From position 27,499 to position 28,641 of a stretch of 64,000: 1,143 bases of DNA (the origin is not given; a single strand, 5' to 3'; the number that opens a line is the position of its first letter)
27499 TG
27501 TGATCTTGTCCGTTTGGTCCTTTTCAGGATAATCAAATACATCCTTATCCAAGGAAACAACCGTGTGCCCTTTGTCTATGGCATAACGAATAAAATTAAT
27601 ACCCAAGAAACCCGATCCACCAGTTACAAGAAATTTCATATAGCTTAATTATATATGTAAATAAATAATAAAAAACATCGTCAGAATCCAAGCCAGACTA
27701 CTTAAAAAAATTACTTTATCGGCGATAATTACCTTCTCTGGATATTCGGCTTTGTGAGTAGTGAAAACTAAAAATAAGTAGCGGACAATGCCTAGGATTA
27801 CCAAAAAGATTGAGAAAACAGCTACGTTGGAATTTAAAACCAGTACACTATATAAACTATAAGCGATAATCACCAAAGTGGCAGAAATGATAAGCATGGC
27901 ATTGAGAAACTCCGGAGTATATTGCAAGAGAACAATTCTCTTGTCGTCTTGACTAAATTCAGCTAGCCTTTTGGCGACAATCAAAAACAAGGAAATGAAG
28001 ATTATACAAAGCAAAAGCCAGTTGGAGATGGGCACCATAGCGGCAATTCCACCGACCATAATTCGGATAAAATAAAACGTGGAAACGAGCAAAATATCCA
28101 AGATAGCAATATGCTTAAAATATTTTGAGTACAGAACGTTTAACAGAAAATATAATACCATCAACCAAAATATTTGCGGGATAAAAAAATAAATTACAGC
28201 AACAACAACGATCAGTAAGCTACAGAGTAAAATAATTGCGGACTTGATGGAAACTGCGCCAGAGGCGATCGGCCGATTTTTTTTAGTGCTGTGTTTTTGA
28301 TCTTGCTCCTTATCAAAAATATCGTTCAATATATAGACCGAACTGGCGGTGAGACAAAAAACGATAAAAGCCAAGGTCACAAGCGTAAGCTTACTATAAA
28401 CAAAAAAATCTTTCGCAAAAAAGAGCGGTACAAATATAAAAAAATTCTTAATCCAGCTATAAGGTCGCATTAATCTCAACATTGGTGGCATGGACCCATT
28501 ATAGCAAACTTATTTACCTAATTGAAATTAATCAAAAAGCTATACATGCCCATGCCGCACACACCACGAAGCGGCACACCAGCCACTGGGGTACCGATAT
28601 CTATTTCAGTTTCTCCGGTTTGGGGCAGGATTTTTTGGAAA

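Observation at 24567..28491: UbiA-family prenyl-phosphate glycosyltransferase / SDR epimerase / HAD phosphatase / 4-TM flippase-like cluster: a DPA-like lipid-linked pentose donor pathway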

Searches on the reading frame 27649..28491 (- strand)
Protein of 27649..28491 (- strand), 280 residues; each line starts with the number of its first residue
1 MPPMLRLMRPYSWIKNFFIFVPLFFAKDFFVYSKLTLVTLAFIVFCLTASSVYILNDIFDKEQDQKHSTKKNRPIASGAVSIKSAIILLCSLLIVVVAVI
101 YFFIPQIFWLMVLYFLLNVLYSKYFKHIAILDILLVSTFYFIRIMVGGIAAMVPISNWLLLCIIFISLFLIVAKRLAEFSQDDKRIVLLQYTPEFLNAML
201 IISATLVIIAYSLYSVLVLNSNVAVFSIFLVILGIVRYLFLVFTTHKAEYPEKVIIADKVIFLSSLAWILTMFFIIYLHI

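Call 3: search_protein_families(library=pfam, proteins=[window:27649-28491:-], max_evalue=0.01)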
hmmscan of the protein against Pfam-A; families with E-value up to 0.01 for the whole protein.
window:27649-28491:- (280 aa): 1 family
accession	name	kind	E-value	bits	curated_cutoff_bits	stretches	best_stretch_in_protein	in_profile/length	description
PF01040.23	UbiA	-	8.6e-25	87.9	34.2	1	23-248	9-238/250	UbiA prenyltransferase family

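Call 4: search_protein_families(library=ncbifam, proteins=[window:27649-28491:-], max_evalue=0.01)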
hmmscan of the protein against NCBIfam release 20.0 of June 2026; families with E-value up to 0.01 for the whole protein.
window:27649-28491:- (280 aa): 15 families
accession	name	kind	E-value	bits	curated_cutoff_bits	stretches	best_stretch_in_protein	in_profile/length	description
NF008978.0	PRK12324.1-4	equivalog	3e-58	197.3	207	1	4-278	35-321/322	decaprenyl-phosphate phosphoribosyltransferase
NF008977.0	PRK12324.1-2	equivalog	2.3e-56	191.4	234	1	4-279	5-290/297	decaprenyl-phosphate phosphoribosyltransferase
NF006088.0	PRK08238.1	equivalog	6.8e-49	166.8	351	1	4-183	195-374/482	UbiA family prenyltransferase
NF008976.0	PRK12324.1-1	equivalog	1.3e-46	159.4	474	1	5-277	22-304/306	decaprenyl-phosphate phosphoribosyltransferase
NF009523.0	PRK12884.1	equivalog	3.4e-12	46.2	269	1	2-274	5-274/279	prenyltransferase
TIGR01474.1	ubiA_proteo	equivalog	1.3e-09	38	275.45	1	4-247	4-252/282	4-hydroxybenzoate octaprenyltransferase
NF035940.1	prenyl_rel_EboC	equivalog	1.3e-09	37.8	250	1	34-259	38-249/292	UbiA-like protein EboC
NF005742.0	PRK07566.1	equivalog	1.1e-08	34.5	313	1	4-123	31-151/315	chlorophyll synthase ChlG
TIGR01475.1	ubiA_other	subfamily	4.5e-08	32.9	180.8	1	18-247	20-247/282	UbiA-like polyprenyltransferase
NF009514.0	PRK12873.1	equivalog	5.1e-08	32.6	246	1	41-101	51-112/297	4-hydroxybenzoate polyprenyltransferase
TIGR01473.1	cyoE_ctaB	equivalog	2.6e-07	30.7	210.3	1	23-278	23-279/281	heme o synthase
NF009521.0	PRK12882.1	equivalog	5.7e-07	29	296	1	5-156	9-164/280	geranylgeranylglycerol-phosphate geranylgeranyltransferase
NF009522.0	PRK12883.1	equivalog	2.5e-05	23.9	353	1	37-270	38-272/279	geranylgeranylglycerol-phosphate geranylgeranyltransferase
NF003349.0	PRK04375.1-2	equivalog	0.0002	20.6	246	1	34-276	57-306/318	heme o synthase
NF009517.0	PRK12876.1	equivalog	0.0087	15.5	419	0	27-273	38-296/300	prenyltransferase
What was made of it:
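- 27649..28491 (-): Polyprenyl-phosphate 5-phosphoribosyltransferase (PPPRS/DPPRS-type UbiA enzyme), 280 aa, about 8-9 TM helices. NCBIfam NF008978 3e-58 (197.3 bits, cut-off 207) and NF008977 2.3e-56; non-DPPRS UbiA models score at most 46 bits (call 4).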

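Call 5: search_solved_structures(query=window:27649-28491:-, max_evalue=1, show_alignments=2)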
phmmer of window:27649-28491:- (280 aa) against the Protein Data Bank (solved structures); distinct sequences matched with E-value up to 1: 5.
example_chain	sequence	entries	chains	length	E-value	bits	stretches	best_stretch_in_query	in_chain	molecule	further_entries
8j8j_D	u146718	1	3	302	2.3e-41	145.2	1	4-272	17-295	Decaprenyl-phosphate phosphoribosyltransferase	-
8j8k_A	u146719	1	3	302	1.2e-32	116.6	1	4-272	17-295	Decaprenyl-phosphate phosphoribosyltransferase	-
9sau_C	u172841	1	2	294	1.4e-05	27.9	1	5-102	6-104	Chlorophyll a synthase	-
9sas_C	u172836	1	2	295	1.5e-05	27.9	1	5-102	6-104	Chlorophyll a synthase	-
6m31_A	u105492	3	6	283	0.00094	21.9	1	35-276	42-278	Digeranylgeranylglyceryl phosphate synthase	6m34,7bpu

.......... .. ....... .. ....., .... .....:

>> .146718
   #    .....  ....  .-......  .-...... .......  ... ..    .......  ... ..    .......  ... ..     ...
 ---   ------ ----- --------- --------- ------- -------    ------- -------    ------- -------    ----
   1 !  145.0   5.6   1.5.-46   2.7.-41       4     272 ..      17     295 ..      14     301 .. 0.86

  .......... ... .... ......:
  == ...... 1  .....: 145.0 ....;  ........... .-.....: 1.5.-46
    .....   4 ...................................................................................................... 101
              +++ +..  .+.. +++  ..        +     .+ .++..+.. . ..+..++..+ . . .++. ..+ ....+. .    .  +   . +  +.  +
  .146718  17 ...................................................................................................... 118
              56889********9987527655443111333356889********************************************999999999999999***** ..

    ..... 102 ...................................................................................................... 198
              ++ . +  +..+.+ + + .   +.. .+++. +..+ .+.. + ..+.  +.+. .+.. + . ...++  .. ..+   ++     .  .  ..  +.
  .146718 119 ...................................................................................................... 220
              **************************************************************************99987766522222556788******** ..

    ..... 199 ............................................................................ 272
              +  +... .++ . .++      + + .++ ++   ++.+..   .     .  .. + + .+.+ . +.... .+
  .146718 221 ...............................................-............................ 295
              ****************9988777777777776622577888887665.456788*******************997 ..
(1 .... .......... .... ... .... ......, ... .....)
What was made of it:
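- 27649..28491 (-): PDB: Rv3806c 8j8j 2.3e-41, next is chlorophyll synthase 1.4e-5 (call 5).
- On Polyprenyl-phosphate 5-phosphoribosyltransferase (DPPRS/PPPRS; Rv3806c, ORF15-C): Rv3806c scores 2.3e-41 against 1.4e-5 for the next solved family (call 5).
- Rv3806c is by far the best solved relative (call 5). In the PDB, Rv3806c scores 2e-41 against 1e-5 or worse for the others (call 5).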

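Call 8: find_related_loci(query=window:27649-28491:-, collection=genome_contigs, flank=8000)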
Query window:27649-28491:- (280 aa) in genome_contigs; peptide patterns used: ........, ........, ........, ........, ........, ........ (x = any residue, [..] = any of these).
150 stretches matched a pattern; 59 encode a relative of the query (tblastn E <= 1e-3); 59 distinct loci.
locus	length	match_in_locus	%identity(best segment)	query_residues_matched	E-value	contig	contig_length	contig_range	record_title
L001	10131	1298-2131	68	3-280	3e-123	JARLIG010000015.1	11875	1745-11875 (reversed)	MAG: Candidatus Paceibacterota bacterium isolate MAG_BO118 MetaBAT2_Bin_118_Oxic_k141_1841408, whole genome shotgun sequ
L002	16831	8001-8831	60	1-277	1e-103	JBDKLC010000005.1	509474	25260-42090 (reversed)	MAG: Candidatus Parcubacteria bacterium isolate hopbrook_2019_sw_WHONDRS-S19S_0012_B_bin.20 scaffold_424427, whole genom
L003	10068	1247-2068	53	5-277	2e-90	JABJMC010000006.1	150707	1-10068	MAG: Candidatus Peregrinibacteria bacterium isolate SI075_bin129 k141_414996, whole genome shotgun sequence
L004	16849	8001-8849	39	4-280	3e-57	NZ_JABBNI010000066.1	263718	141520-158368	Clostridium muellerianum strain P21 NODE_8_length_263718_cov_124.320588, whole genome shotgun sequence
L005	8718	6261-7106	37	8-279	6e-57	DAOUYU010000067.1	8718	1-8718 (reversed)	MAG TPA_asm: Candidatus Aminicenantes bacterium isolate CSMAG_935 CSMAG_935_k141_3561434_length_8718_cov_8.9851, whole g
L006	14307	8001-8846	33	1-265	1e-54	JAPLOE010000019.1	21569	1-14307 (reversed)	MAG: Planctomycetota bacterium isolate LacPavin_0920_WC70_MAG_70_9 LacPavin_0920_WC70_scaffold_1880840, whole genome sho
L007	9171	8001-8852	37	4-277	4e-54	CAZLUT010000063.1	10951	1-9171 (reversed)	MAG TPA_asm: uncultured bacterium isolate binchicken_co141_207 genome assembly, contig: NODE_23631_length_10951_cov_4.80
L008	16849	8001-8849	39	6-278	4e-54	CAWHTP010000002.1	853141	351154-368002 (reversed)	MAG: uncultured Cytophagales bacterium isolate MFD03250.bin.1.6 genome assembly, contig: contig_1203, whole genome shotg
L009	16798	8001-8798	39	3-258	1e-53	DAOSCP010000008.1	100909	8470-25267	MAG TPA_asm: Ignavibacteriales bacterium isolate AMR_MDS_1854 NODE_149_length_100909_cov_16.352371, whole genome shotgun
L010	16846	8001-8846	33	1-265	2e-53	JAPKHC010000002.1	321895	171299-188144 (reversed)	MAG: Planctomycetota bacterium isolate PDA_C_MAG.29 MAG.29_2, whole genome shotgun sequence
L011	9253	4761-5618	35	3-278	2e-53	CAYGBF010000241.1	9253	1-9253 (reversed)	MAG TPA_asm: uncultured Eubacteriales bacterium isolate ERP108616_co1_39 genome assembly, contig: k119_1569186, whole ge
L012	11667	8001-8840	37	8-277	6e-53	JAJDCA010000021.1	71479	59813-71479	MAG: Candidatus Omnitrophota bacterium isolate OFTM38 OFTM38_20, whole genome shotgun sequence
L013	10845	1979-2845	34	1-279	1e-52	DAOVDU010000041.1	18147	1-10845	MAG TPA_asm: Candidatus Aminicenantes bacterium isolate CSMAG_1065 CSMAG_1065_k141_1102294_length_18147_cov_49.9182, who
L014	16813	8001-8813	38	6-271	5e-52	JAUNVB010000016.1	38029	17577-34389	MAG: Andreesenia angusta isolate S7A_St_11 NODE_423_length_38029_cov_39.797467, whole genome shotgun sequence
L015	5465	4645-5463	36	8-270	1e-51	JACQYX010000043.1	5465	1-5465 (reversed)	MAG: Ignavibacteriales bacterium isolate NC_groundwater_1552_Pr4_S-0.65um_41_6 SR1-18-Sp65_coassembly_scaffold_28754, wh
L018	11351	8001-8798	38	5-261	4e-50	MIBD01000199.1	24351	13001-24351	MAG: Spirochaetes bacterium GWF1_49_6 gwf1_scaffold_950, whole genome shotgun sequence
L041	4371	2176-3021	36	5-277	2e-43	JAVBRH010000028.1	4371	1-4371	MAG: Apibacter sp. isolate EPI_MAG_00190 c_000006854693, whole genome shotgun sequence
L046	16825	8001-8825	36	5-268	5e-42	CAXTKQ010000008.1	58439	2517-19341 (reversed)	MAG TPA_asm: uncultured Sphingobacteriaceae bacterium isolate public_SRR12240179_metawrap_bin.1 genome assembly, contig:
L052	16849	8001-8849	34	1-275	4e-34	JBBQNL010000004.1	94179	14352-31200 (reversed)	MAG: Campylobacterales bacterium isolate Co_metawrap_283 Cmw_283_k141_20215539_length_94179_cov_10.0000, whole genome sh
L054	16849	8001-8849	36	4-280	5e-52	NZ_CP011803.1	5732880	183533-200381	Clostridium carboxidivorans P7 chromosome, complete genome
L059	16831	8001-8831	55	3-279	4e-99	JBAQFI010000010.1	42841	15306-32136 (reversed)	MAG: Minisyncoccia bacterium isolate MFD12003_ilm_asm_bin45 k127_153366, whole genome shotgun sequence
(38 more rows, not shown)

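Call 17: search_protein_families(library=pfam, proteins=[L054:8891-10144:+, L046:8877-10598:+, L002:9900-11603:+, L059:10825-12420:-, L012:6460-7968:+, L041:3034-4362:+, L018:8867-9289:+, L014:8854-9483:+, L002:12539-14221:+, L001:5145-5660:+], max_evalue=0.01)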
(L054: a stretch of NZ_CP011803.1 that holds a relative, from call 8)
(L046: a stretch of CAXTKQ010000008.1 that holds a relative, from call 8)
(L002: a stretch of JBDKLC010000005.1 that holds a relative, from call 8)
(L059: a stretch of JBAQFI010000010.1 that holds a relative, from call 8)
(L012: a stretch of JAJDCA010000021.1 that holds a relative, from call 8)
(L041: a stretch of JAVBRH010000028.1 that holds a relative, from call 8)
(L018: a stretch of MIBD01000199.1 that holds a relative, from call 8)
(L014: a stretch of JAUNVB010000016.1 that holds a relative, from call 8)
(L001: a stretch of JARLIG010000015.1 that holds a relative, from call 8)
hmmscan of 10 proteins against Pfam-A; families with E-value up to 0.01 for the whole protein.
L054:8891-10144:+ (417 aa): 1 family
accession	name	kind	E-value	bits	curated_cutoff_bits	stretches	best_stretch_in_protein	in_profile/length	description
PF13231.12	PMT_2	-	0.00015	22.4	26.1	1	67-213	10-159/160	Dolichyl-phosphate-mannose-protein mannosyltransferase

L046:8877-10598:+ (573 aa): 0 families

L002:9900-11603:+ (567 aa): 0 families

L059:10825-12420:- (531 aa): 0 families

L012:6460-7968:+ (502 aa): 1 family
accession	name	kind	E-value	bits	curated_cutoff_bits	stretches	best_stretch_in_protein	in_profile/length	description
PF02366.24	PMT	-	0.00012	22.2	22.7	1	79-190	83-197/245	Dolichyl-phosphate-mannose-protein mannosyltransferase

L041:3034-4362:+ (442 aa): 1 family
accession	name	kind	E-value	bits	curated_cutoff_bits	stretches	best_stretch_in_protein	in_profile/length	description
PF01565.28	FAD_binding_4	-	5.3e-19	68.7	26.4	1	27-154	9-139/139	FAD binding domain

L018:8867-9289:+ (140 aa): 1 family
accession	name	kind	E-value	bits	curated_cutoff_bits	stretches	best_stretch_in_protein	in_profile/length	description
PF04138.20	GtrA_DPMS_TM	-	3.1e-09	37.5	26.1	2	4-61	62-117/117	GtrA/DPMS, transmembrane domain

L014:8854-9483:+ (209 aa): 1 family
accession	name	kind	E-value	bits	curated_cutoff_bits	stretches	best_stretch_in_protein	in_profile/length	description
PF12710.13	HAD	-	2.1e-21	77.7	27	1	6-185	1-188/189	haloacid dehalogenase-like hydrolase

L002:12539-14221:+ (560 aa): 5 families
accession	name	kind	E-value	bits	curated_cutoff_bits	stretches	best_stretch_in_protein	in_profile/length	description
PF13489.12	Methyltransf_23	-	0.00018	21.7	27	1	26-146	11-131/164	Methyltransferase domain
PF08242.18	Methyltransf_12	-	0.00068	20.7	30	1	42-126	2-91/98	Methyltransferase domain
PF00891.24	Methyltransf_2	-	0.005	16.6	22.3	0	30-67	56-93/210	O-methyltransferase domain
PF13649.12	Methyltransf_25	-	0.0085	17.2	27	0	42-125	3-91/97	Methyltransferase domain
PF03808.19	Glyco_tran_WecG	-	0.0099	16.1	27.4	0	465-516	86-139/168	Glycosyl transferase WecG/TagA/CpsF family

L001:5145-5660:+ (171 aa): 3 families
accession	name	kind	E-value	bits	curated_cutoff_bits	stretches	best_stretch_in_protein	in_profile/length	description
PF09900.14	DUF2127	-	4.2e-26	92.3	24.3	1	26-164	2-140/140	Predicted membrane protein (DUF2127)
PF13231.12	PMT_2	-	0.0012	19.5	26.1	1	75-164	5-96/160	Dolichyl-phosphate-mannose-protein mannosyltransferase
PF23636.1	DUF7144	-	0.0085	16.7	27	1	95-162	46-112/115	Domain of unknown function (DUF7144)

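Call 31: search_dna_similar(query=window:27649-28491:-, collection=plasmids, mode=protein, max_rows=25, max_evalue=1e-10)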
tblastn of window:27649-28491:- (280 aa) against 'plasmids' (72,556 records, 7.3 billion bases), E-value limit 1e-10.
Records with a match: 94; places in all: 94; records where one place covers at least 80% of the query: 23.
Best place of each record, by identity: <60% 94.
By first word of the organism name: Rhizobium 34; Sinorhizobium 5; Vibrio 3; Salipiger 3; Burkholderia 3; Sphingomonadaceae 3; Mesorhizobium 3; Cereibacter 3; Lactococcus 2; Natronococcus 2; and 27 more.
By predicted mobility (MOB-suite, as given by PLSDB): non-mobilizable 64; conjugative 21; mobilizable 9.
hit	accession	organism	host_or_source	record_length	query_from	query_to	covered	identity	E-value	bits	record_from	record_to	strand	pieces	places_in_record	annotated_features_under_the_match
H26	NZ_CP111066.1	Chondrinema litorale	Seaweed,red alga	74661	6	277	97%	38.3%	2e-45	170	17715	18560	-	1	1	decaprenyl-phosphate phosphoribosyltransferase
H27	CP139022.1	Flammeovirgaceae bacterium SG7u.111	Seagrass,tissue sample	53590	3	277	98%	35.1%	5e-42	160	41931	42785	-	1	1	decaprenyl-phosphate phosphoribosyltransferase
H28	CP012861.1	Persicobacter sp. JZB09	cell culture,soil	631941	1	278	99%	34.3%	1e-33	136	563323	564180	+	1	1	record has no annotation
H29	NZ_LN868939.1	Nocardia farcinica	not known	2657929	4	278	98%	33.2%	2e-30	127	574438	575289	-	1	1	none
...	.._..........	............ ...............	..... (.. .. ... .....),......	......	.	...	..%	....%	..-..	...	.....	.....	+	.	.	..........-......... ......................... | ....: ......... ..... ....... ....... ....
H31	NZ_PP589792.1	Lactococcus sp.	Bacterial culture,Dairy environment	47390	4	278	98%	33.0%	1e-30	127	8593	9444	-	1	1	decaprenyl-phosphate phosphoribosyltransferase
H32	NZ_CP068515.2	Lactococcus cremoris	Whole organism,Dairy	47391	4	278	98%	33.0%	1e-30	127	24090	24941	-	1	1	decaprenyl-phosphate phosphoribosyltransferase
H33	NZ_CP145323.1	Rhodococcus ruber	-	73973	4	278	98%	32.5%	8e-32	131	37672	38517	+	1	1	decaprenyl-phosphate phosphoribosyltransferase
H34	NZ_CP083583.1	Kovacikia minuta CCNUW1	cell culture,fresh water lake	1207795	5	279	98%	32.4%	2e-28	121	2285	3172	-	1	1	record has no annotation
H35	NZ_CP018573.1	Marivivens sp. JLT3646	cell culture,shallow-sea hydrothermal ...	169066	4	268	95%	33.6%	3e-33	135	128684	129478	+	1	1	decaprenyl-phosphate phosphoribosyltransferase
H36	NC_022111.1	Prevotella sp. oral taxon 299 str. F0039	Homo sapiens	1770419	1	277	99%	31.6%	6e-35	140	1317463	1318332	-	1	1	none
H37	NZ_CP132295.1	Natronococcus sp. AD-5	cell culture,sediment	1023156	4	277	98%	31.7%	1e-31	130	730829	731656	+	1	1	record has no annotation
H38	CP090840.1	Streptomyces viridifaciens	Whole organism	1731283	4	268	95%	32.0%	5e-28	120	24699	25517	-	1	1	decaprenyl-phosphate phosphoribosyltransferase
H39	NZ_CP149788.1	Haloterrigena sp. KLK7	cell culture,salt lake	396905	4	277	98%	30.3%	2e-27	118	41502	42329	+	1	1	decaprenyl-phosphate phosphoribosyltransferase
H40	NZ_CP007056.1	Halostagnicola larsenii XH-48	-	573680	4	277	98%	29.7%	1e-23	107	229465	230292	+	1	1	decaprenyl-phosphate phosphoribosyltransferase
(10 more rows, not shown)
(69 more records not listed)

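Call 38: find_encoding_contigs(protein=window:27649-28491:-, flank=10000, max_places=4)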
Protein window:27649-28491:- (280 aa): 2 contigs read that carry it; 2 places shown.
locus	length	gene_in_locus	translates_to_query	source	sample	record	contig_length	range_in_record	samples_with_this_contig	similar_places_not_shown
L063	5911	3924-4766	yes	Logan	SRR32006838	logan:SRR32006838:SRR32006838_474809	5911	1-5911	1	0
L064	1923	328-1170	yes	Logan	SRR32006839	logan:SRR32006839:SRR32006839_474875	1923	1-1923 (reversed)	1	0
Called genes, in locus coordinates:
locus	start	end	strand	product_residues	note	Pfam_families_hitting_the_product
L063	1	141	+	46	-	?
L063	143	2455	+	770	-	PF00403:HMA, PF08282:Hydrolase_3 (faint), PF00122:E1-E2_ATPase, PF00702:Hydrolase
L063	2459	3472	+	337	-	PF00403:HMA, PF13386:DsbD_2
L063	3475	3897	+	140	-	PF13473:Cupredoxin_1 (weak)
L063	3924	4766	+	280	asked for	PF01040:UbiA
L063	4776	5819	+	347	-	PF01073:3Beta_HSD, PF01370:Epimerase, PF02719:Polysacc_synt_2, PF04321:RmlD_sub_bind, PF05368:NmrA (weak), PF13460:NAD_binding_10, PF16363:GDP_Man_Dehyd, PF07993:NAD_binding_4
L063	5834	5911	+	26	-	?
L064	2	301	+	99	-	?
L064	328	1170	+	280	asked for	PF01040:UbiA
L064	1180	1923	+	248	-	?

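Call 42: search_dna_similar(query=window:27649-28491:-, collection=phages, mode=protein, max_rows=15, max_evalue=0.00001)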
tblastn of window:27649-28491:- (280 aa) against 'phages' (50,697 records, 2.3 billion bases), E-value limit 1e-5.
Records with a match: 1; places in all: 1; records where one place covers at least 80% of the query: 1.
Best place of each record, by identity: <60% 1.
By first word of the organism name: Bacteriophage 1.
By host as written in the record: - 1.
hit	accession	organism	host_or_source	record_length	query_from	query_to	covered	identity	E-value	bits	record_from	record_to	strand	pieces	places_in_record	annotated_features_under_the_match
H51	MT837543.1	Bacteriophage sp.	human fecal samples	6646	1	277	99%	31.6%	7e-37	144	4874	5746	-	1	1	record has no annotation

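Call 68: search_solved_structures(query=A4, max_evalue=1)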
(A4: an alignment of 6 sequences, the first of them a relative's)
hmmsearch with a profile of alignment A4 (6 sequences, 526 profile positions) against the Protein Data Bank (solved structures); distinct sequences matched with E-value up to 1: 5.
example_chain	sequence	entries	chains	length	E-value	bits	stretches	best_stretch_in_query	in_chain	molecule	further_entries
9dlf_C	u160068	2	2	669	1e-09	40.8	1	33-269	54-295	Arabinosyltransferase AftB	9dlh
7qiw_b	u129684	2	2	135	0.38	12.5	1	459-518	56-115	60S ribosomal protein L27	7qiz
6s3r_G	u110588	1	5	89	0.75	11.5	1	173-233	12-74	Flagellar biosynthetic protein FliQ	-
9vtg_Lb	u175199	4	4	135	0.78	11.5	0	459-517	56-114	60S ribosomal protein L27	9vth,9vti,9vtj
8fut_A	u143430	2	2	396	0.94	11.2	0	389-501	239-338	S-arrestin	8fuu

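Call 85: list_cluster_members(proteins=[window:27649-28491:-, window:26132-26581:-, window:25755-26108:-, window:24267-24560:-, window:20649-21821:-])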
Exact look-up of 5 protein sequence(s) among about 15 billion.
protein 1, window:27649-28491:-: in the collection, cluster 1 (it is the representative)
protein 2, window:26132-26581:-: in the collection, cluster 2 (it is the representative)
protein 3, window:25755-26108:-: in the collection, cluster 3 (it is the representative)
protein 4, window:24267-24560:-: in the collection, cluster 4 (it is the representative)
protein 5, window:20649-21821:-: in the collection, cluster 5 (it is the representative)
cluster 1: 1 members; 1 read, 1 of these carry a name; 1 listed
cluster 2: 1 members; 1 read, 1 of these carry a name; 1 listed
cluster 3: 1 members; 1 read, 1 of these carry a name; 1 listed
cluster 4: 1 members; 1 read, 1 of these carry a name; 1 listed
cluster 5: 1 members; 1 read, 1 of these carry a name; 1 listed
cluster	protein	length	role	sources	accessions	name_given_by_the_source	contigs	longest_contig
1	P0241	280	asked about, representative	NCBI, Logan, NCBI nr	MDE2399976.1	MAG: UbiA family prenyltransferase [Patescibacteria group bacterium] | UbiA family prenyltransferase [Patescibacteria group bacterium]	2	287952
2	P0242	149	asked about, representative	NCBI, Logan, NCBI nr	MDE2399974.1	MAG: hypothetical protein KGL67_03130 [Patescibacteria group bacterium] | hypothetical protein [Patescibacteria group bacterium]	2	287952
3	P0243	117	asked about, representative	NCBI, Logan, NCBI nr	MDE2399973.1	MAG: hypothetical protein KGL67_03125 [Patescibacteria group bacterium] | hypothetical protein [Patescibacteria group bacterium]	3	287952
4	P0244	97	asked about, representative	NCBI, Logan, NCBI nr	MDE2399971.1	MAG: hypothetical protein KGL67_03115 [Patescibacteria group bacterium] | hypothetical protein [Patescibacteria group bacterium]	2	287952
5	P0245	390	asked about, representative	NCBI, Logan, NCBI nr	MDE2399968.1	MAG: hypothetical protein KGL67_03100 [Patescibacteria group bacterium] | hypothetical protein [Patescibacteria group bacterium]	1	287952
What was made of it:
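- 27649..28491 (-): Public record name is only 'UbiA family prenyltransferase', MDE2399976.1 (call 85).
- On Polyprenyl-phosphate 5-phosphoribosyltransferase (DPPRS/PPPRS; Rv3806c, ORF15-C): This explains the generic public name (call 85).
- The public record calls it 'UbiA family prenyltransferase' (call 85).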
